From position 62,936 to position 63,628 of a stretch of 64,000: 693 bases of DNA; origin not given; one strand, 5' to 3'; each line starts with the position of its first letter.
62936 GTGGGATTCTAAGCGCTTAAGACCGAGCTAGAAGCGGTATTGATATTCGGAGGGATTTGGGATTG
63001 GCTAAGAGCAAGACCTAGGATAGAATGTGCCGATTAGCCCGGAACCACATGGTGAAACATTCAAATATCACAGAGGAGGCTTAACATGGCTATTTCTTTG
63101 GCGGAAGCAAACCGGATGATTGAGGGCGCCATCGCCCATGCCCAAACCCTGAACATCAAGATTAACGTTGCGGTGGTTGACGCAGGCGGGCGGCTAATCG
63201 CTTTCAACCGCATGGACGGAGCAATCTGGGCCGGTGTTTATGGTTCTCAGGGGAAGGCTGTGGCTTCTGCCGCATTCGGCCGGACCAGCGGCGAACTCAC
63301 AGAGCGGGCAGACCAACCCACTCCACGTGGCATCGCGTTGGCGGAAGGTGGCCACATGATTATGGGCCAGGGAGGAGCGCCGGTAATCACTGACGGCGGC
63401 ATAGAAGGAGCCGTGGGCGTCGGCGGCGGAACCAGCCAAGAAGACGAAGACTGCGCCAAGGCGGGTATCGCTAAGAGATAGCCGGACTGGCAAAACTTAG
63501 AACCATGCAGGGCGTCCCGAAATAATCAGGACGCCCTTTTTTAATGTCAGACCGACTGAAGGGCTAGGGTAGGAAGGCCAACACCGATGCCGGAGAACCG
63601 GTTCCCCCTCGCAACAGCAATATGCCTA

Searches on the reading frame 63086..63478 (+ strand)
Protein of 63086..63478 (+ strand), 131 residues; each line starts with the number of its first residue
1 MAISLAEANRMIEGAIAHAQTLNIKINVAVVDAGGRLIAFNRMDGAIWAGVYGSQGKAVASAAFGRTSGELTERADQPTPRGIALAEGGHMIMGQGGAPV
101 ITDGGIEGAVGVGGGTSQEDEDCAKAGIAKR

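Call 72: find_encoding_contigs(protein=window:63086-63478:+, flank=10000, max_places=3)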
Protein window:63086-63478:+ (131 aa): 22 contigs read that carry it; 3 places shown.
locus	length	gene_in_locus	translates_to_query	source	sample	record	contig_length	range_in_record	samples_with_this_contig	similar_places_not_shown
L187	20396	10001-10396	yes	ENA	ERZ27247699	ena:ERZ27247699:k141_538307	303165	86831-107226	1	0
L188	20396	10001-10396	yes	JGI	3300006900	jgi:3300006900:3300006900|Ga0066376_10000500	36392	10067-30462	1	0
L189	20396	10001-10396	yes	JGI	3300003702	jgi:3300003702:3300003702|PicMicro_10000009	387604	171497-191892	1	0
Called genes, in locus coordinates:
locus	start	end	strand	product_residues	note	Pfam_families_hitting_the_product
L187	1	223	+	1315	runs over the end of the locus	PF07731:Cu-oxidase_2 (faint), PF07732:Cu-oxidase_3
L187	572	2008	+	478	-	PF03448:MgtE_N, PF00571:CBS, PF01769:MgtE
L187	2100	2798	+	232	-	PF03575:Peptidase_S51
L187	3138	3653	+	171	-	-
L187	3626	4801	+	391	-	PF01590:GAF, PF13185:GAF_2, PF13492:GAF_3 (weak), PF00512:HisKA, PF02518:HATPase_c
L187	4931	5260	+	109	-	PF00072:Response_reg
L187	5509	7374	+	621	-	PF01590:GAF (weak), PF13185:GAF_2, PF00512:HisKA, PF02518:HATPase_c, PF00072:Response_reg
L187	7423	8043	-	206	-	PF01502:PRA-CH, PF01503:PRA-PH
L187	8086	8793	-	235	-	PF00702:Hydrolase, PF13419:HAD_2, PF13242:Hydrolase_like (weak)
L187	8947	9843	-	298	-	PF00977:His_biosynth, PF01207:Dus (faint)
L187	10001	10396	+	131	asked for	PF03928:HbpS-like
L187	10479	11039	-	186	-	PF04199:Cyclase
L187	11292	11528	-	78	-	-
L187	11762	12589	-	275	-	-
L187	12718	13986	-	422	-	PF13393:tRNA-synt_His, PF00587:tRNA-synt_2b, PF13393:tRNA-synt_His, PF03129:HGTP_anticodon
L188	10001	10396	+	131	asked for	PF03928:HbpS-like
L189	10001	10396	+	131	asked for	PF03928:HbpS-like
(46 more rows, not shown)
